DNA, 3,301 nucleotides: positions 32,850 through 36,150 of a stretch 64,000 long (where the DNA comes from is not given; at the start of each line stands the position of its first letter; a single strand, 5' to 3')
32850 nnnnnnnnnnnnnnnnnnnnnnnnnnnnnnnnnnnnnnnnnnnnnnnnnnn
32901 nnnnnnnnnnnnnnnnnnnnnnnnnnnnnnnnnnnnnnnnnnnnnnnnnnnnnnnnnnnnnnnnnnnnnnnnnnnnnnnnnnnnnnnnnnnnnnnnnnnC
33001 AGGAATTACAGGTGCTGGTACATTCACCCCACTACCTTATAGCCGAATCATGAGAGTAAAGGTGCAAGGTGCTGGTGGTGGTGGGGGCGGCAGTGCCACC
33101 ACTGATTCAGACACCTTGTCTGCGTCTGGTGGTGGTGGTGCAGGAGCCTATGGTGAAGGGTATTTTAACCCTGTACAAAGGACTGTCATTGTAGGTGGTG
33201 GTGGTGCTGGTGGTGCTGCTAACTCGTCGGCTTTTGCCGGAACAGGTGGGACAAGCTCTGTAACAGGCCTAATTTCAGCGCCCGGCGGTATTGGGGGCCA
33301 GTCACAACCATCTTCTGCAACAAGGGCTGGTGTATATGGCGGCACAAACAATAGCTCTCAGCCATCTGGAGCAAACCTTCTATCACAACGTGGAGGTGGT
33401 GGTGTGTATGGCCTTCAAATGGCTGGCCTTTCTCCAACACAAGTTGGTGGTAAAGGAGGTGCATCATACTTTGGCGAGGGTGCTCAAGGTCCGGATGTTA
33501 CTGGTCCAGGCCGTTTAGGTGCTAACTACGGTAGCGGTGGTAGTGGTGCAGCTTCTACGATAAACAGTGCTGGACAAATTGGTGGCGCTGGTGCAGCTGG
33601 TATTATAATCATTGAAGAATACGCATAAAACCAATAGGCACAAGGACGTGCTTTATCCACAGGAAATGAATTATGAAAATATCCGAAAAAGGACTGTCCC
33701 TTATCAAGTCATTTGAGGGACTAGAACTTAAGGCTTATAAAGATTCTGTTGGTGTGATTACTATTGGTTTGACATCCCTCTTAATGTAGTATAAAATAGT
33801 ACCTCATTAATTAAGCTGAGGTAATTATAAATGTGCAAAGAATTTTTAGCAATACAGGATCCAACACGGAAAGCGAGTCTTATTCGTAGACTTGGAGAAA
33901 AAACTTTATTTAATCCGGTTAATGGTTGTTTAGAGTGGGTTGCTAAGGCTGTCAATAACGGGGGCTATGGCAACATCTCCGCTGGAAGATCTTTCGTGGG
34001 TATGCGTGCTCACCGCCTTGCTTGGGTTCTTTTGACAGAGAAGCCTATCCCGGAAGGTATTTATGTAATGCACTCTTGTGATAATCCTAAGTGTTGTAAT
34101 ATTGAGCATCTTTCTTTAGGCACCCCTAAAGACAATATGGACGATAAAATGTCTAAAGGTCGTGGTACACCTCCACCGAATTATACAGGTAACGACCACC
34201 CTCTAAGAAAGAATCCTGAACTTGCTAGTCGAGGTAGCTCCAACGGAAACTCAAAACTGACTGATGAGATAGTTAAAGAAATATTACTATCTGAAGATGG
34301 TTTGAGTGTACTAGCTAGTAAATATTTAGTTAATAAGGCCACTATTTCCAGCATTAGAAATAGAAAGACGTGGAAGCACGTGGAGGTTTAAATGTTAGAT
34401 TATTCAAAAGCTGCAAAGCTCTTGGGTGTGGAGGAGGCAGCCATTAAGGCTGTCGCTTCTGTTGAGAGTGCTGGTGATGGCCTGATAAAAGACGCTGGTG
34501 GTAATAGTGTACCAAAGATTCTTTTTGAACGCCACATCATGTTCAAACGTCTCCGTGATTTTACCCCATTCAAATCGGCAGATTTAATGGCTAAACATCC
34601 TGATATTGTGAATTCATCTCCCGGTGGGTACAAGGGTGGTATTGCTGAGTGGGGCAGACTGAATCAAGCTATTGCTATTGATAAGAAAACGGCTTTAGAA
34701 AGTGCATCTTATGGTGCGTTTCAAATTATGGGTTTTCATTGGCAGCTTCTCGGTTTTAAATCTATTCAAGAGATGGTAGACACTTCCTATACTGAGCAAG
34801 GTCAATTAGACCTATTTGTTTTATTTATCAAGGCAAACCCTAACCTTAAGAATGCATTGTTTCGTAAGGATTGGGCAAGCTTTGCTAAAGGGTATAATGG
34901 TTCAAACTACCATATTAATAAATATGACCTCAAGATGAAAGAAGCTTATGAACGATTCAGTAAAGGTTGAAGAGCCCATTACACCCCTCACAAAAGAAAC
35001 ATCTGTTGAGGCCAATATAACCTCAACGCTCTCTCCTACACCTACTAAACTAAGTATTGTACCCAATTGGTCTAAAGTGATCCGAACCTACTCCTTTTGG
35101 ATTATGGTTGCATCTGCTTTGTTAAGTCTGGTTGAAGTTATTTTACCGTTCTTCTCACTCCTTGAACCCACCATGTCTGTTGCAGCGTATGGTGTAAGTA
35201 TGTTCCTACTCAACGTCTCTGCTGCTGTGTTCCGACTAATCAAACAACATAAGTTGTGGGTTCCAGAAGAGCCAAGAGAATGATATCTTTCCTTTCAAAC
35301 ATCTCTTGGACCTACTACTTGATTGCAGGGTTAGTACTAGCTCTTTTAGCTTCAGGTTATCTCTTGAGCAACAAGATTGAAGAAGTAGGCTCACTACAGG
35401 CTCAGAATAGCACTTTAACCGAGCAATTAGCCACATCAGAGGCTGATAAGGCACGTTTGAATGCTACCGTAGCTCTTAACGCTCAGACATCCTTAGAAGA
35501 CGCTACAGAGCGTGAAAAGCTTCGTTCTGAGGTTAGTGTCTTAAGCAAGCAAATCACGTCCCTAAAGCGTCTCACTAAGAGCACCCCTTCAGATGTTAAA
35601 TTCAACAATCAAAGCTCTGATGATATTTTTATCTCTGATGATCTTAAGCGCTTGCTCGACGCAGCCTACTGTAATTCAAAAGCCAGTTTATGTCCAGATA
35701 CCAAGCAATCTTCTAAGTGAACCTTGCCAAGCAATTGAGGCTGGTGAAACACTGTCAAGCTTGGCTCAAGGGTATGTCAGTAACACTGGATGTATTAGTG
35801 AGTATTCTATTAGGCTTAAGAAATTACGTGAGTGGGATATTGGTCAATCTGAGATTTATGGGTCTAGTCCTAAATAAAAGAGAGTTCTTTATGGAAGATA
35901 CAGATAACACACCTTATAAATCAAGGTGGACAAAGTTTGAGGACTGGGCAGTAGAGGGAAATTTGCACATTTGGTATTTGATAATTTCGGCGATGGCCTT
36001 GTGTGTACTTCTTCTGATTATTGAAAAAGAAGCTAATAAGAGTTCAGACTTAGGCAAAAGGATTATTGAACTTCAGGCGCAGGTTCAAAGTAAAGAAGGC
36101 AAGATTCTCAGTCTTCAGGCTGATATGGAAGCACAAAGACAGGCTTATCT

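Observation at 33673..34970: Apparent endolysin replacement: GH24 lysozyme truncated by an HNH plus muramidase cassette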

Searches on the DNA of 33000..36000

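Call 13: search_rna_families(source=window, start=33000, end=36000, threshold=evalue, max_evalue=10)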
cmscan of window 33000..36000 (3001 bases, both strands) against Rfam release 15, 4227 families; matches with E-value up to 10: 3.
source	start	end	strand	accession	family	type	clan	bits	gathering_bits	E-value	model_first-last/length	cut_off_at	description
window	35614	35653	+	RF00270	SNORD61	Gene; snRNA; snoRNA; CD-box;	CL00067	21.6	43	5.9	1-72/72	no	Small nucleolar RNA SNORD61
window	33058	33129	+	RF00970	mir-648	Gene; miRNA;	-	17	84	7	1-84/84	no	mir-648 microRNA precursor family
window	35615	35700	+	RF01185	snR75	Gene; snRNA; snoRNA; CD-box;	CL00045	14.4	40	9.3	1-88/88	no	Small nucleolar RNA snR75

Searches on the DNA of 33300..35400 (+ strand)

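Call 4: search_dna_similar(query=window:33300-35400:+, collection=phages, mode=distant, max_rows=30)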
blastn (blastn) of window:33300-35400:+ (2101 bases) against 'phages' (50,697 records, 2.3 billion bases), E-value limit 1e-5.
No match.

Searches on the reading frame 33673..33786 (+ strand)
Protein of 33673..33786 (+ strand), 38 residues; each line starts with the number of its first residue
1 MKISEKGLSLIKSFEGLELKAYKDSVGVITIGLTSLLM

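Call 3: search_protein_families(library=pfam, proteins=[window:33673-33786:+], max_evalue=0.1)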
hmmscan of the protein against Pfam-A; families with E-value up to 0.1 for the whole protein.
window:33673-33786:+ (38 aa): 1 family
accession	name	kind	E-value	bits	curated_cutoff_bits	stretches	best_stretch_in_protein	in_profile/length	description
PF00959.24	Phage_lysozyme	-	0.00013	22.7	22.3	1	12-34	1-23/125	Phage lysozyme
